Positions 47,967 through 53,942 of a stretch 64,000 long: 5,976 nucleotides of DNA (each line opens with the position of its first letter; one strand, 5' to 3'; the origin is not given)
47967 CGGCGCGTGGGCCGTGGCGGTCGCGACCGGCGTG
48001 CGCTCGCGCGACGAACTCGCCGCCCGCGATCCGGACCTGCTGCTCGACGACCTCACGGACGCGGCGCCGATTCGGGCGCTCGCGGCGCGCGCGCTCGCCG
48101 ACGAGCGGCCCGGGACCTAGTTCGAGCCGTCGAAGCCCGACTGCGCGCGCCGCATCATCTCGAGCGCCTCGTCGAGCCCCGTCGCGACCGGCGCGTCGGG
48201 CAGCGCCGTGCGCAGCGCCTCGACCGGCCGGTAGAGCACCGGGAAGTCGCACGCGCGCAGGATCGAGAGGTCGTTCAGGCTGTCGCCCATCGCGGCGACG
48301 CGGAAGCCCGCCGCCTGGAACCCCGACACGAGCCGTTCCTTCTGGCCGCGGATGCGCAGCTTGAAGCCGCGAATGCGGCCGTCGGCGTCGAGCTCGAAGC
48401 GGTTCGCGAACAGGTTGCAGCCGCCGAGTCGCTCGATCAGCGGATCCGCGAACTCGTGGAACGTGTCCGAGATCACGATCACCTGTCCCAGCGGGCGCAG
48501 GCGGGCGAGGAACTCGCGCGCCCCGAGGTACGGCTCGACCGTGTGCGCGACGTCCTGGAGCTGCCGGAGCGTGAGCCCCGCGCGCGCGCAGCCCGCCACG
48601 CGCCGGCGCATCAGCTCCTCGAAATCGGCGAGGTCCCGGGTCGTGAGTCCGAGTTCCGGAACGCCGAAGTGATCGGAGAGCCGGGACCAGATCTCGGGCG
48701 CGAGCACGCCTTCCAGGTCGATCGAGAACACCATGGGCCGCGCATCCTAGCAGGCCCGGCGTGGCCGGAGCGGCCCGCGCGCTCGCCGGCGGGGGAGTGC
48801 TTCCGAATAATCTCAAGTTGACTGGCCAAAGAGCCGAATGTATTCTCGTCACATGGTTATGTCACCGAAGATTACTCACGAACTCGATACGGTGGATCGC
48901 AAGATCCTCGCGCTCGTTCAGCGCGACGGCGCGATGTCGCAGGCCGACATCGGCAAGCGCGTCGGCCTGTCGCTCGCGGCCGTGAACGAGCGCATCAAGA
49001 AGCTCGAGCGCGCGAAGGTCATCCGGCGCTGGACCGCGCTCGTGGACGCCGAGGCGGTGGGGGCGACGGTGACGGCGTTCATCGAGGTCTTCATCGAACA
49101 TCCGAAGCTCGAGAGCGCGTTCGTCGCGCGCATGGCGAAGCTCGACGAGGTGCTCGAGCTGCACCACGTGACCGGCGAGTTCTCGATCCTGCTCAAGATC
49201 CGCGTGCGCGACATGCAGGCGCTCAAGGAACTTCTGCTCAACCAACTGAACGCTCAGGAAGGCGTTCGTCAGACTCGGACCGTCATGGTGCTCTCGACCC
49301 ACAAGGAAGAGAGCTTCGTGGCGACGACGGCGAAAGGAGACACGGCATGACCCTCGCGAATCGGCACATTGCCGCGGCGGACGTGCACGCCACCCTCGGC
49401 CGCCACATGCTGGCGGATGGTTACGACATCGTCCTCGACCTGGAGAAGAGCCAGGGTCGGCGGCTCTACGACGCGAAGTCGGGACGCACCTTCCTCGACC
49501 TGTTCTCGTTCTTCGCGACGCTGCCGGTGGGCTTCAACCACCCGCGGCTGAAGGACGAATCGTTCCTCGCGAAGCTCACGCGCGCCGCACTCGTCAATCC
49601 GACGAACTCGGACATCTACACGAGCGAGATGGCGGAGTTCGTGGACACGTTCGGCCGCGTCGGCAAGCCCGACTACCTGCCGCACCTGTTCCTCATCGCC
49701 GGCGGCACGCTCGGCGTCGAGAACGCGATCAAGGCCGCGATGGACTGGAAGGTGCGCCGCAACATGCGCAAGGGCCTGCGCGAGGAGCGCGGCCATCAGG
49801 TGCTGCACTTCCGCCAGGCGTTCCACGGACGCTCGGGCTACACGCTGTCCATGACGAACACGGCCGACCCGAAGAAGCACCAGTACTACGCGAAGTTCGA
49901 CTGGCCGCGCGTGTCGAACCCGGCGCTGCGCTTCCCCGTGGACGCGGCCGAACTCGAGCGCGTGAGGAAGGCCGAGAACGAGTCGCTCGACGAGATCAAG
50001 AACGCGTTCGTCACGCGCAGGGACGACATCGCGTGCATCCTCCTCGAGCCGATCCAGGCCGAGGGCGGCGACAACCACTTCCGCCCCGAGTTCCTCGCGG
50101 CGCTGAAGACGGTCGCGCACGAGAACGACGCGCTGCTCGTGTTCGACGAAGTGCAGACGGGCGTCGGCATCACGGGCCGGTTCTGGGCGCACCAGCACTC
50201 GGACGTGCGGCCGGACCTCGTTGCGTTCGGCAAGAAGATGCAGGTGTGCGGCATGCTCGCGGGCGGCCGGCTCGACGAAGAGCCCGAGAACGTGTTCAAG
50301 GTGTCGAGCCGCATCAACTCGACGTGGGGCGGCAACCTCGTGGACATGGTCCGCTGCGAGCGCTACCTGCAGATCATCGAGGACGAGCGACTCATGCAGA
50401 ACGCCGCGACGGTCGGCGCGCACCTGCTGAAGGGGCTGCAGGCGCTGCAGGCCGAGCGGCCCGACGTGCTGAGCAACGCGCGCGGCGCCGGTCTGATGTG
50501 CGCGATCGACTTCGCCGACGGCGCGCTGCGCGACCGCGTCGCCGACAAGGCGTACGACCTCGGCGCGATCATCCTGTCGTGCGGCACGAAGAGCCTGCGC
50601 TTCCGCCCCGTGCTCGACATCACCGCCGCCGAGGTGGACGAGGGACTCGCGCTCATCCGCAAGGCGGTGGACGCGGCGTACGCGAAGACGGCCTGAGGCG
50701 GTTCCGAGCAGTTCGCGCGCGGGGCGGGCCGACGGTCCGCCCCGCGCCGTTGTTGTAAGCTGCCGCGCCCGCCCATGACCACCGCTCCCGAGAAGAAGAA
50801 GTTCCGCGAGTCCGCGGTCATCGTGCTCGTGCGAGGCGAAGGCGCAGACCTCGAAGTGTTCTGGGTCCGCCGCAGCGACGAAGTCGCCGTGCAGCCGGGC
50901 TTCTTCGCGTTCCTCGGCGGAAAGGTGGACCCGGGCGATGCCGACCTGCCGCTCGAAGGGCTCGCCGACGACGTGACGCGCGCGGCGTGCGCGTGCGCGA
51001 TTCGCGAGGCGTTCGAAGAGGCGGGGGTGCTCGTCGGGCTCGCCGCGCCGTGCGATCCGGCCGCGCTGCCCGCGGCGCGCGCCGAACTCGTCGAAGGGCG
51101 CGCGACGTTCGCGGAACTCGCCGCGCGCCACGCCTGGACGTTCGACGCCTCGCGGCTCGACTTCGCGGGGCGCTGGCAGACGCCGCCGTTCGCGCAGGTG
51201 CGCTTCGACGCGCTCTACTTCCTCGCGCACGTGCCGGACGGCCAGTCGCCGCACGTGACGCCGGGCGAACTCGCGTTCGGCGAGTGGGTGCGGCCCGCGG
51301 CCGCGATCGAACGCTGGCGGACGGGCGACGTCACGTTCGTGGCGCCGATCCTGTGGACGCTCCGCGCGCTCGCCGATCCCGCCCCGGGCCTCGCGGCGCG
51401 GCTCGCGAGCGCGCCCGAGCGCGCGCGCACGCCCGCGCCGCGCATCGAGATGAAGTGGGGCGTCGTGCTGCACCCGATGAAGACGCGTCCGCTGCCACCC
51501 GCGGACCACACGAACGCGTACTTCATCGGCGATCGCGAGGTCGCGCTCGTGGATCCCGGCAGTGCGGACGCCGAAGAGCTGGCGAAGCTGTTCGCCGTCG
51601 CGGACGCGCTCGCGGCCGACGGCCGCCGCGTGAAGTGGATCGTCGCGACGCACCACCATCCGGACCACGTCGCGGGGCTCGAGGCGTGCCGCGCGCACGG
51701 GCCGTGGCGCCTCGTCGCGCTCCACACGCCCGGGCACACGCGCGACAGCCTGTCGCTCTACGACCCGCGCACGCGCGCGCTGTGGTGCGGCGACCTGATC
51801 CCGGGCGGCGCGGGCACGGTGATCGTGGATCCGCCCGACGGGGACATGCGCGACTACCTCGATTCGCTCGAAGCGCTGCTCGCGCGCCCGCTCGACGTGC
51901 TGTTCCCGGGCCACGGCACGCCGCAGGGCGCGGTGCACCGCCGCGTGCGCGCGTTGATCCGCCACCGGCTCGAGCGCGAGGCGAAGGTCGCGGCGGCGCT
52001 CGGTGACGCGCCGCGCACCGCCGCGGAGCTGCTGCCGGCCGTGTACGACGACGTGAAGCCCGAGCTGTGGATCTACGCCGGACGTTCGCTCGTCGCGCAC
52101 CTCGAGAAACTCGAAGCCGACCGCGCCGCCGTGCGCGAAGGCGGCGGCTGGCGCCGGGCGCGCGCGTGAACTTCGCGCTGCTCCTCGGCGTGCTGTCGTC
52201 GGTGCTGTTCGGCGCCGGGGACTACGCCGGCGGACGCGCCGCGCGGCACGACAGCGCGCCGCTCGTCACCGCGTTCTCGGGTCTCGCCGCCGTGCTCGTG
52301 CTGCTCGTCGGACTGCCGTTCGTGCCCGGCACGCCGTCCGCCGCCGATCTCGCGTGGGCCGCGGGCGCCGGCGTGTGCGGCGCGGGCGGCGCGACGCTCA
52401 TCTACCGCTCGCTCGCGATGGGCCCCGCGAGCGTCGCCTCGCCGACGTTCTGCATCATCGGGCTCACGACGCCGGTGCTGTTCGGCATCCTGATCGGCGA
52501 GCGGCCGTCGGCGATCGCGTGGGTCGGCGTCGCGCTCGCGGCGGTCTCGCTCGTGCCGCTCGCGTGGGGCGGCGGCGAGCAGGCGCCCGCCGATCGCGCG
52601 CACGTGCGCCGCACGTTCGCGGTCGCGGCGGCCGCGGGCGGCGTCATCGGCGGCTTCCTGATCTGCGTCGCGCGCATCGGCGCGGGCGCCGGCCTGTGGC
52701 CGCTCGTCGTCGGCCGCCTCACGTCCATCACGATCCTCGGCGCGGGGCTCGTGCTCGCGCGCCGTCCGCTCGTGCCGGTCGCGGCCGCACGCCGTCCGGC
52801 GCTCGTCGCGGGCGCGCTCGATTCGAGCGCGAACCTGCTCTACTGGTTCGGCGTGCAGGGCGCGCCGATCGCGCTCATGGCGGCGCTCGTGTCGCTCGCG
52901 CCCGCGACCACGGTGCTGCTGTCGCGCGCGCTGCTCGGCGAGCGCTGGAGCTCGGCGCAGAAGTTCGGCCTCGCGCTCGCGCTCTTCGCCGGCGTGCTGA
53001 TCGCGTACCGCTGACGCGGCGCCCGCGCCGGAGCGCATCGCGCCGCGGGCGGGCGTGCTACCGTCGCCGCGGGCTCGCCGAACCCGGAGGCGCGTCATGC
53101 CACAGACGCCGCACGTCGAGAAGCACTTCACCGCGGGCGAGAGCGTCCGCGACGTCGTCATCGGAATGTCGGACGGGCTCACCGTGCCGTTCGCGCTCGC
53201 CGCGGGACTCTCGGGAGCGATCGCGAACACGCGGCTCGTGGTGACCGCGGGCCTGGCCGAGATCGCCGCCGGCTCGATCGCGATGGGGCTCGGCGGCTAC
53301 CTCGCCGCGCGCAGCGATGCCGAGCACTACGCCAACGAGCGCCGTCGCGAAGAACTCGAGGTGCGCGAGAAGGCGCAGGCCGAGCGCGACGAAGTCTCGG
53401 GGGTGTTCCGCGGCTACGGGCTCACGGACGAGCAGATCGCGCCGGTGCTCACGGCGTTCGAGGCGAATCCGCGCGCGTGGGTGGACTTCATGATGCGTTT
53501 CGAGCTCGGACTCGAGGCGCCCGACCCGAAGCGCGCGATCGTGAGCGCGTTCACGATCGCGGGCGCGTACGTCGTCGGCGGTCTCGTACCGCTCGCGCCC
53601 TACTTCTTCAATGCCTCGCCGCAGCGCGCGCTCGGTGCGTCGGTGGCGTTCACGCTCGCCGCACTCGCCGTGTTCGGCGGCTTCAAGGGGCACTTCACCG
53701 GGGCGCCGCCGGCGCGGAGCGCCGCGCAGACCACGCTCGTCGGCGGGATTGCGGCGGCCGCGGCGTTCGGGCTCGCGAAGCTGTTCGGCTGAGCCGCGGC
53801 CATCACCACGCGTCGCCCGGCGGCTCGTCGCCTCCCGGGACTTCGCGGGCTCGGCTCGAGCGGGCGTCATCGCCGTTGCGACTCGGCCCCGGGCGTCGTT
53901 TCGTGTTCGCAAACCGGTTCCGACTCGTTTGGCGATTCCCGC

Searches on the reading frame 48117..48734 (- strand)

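Call 50: search_protein_families(library=pfam, proteins=[window:48117-48734:-], max_evalue=0.001)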
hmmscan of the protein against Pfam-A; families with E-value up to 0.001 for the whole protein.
window:48117-48734:- (205 aa): 2 families
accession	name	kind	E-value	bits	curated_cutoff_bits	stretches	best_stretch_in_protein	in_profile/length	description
PF00702.32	Hydrolase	-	3.2e-09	37.9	26.4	1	52-162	85-190/191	haloacid dehalogenase-like hydrolase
PF12710.13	HAD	-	3.3e-08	34.6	27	1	33-160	49-189/189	haloacid dehalogenase-like hydrolase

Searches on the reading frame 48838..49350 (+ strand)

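Call 61: search_protein_families(library=pfam, proteins=[window:48838-49350:+], max_evalue=0.0001)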
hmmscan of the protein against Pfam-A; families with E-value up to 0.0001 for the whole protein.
window:48838-49350:+ (170 aa): 6 families
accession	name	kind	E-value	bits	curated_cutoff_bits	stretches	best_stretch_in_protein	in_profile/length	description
PF01037.27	AsnC_trans_reg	-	7.6e-20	71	25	1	83-154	2-73/73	Lrp/AsnC ligand binding domain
PF13412.12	HTH_24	-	1.2e-15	57.2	21.9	1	16-63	1-48/48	Winged helix-turn-helix DNA-binding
PF13404.12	HTH_AsnC-type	-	1.1e-14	54.4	27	1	16-57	1-42/42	AsnC-type helix-turn-helix domain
PF01047.28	MarR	-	1.2e-06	28.8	24.6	1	22-64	7-49/59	MarR family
PF12802.13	MarR_2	-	5e-05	23.8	27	0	23-64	10-52/61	MarR family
PF24034.1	DUF7343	-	9.7e-05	22.6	27.6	0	20-64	6-50/62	Domain of unknown function (DUF7343)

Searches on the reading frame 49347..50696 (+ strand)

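Call 50: search_protein_families(library=pfam, proteins=[window:49347-50696:+], max_evalue=0.001)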
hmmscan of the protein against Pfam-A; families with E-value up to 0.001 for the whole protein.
window:49347-50696:+ (449 aa): 1 family
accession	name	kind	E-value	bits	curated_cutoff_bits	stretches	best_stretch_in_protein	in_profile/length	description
PF00202.27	Aminotran_3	-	7.9e-82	275.5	30.5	1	27-441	8-403/403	Aminotransferase class-III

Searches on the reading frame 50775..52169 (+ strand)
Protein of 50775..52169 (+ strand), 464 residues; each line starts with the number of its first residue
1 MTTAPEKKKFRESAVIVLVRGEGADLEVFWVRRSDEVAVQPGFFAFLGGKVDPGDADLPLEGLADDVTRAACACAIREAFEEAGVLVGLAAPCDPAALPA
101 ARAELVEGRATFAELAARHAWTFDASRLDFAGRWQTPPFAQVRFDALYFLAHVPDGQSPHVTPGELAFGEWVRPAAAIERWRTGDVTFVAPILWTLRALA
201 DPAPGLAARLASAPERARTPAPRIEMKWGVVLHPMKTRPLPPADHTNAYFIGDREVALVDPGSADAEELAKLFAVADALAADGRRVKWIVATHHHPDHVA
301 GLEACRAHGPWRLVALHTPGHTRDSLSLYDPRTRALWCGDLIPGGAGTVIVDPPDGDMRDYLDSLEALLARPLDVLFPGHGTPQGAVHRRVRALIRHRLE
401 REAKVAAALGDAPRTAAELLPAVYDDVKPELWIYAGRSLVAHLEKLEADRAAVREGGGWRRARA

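Call 60: search_protein_families(library=pfam, proteins=[window:50775-52169:+], max_evalue=0.0001)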
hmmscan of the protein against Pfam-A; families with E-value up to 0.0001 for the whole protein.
window:50775-52169:+ (464 aa): 4 families
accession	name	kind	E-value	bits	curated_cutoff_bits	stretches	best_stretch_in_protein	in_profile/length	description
PF00753.33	Lactamase_B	-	5.9e-23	82.3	22.7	2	244-307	4-65/196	Metallo-beta-lactamase superfamily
PF17778.7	BLACT_WH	-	5e-12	46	22.8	1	415-459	1-46/46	Beta-lactamase associated winged helix domain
PF00293.34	NUDIX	-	4e-07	30.6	21.1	0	11-85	3-58/134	NUDIX domain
PF19583.5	ODP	-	4.4e-05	23.9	27.2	0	246-307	3-62/194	ODP family beta lactamase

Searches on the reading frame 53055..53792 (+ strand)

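Call 61: search_protein_families(library=pfam, proteins=[window:53055-53792:+], max_evalue=0.0001)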
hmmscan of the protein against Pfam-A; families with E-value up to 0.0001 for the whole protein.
window:53055-53792:+ (245 aa): 1 family
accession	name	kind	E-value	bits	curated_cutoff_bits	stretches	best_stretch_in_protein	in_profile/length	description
PF01988.24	VIT1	-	3.5e-67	226.8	28.1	1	31-241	1-213/214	VIT family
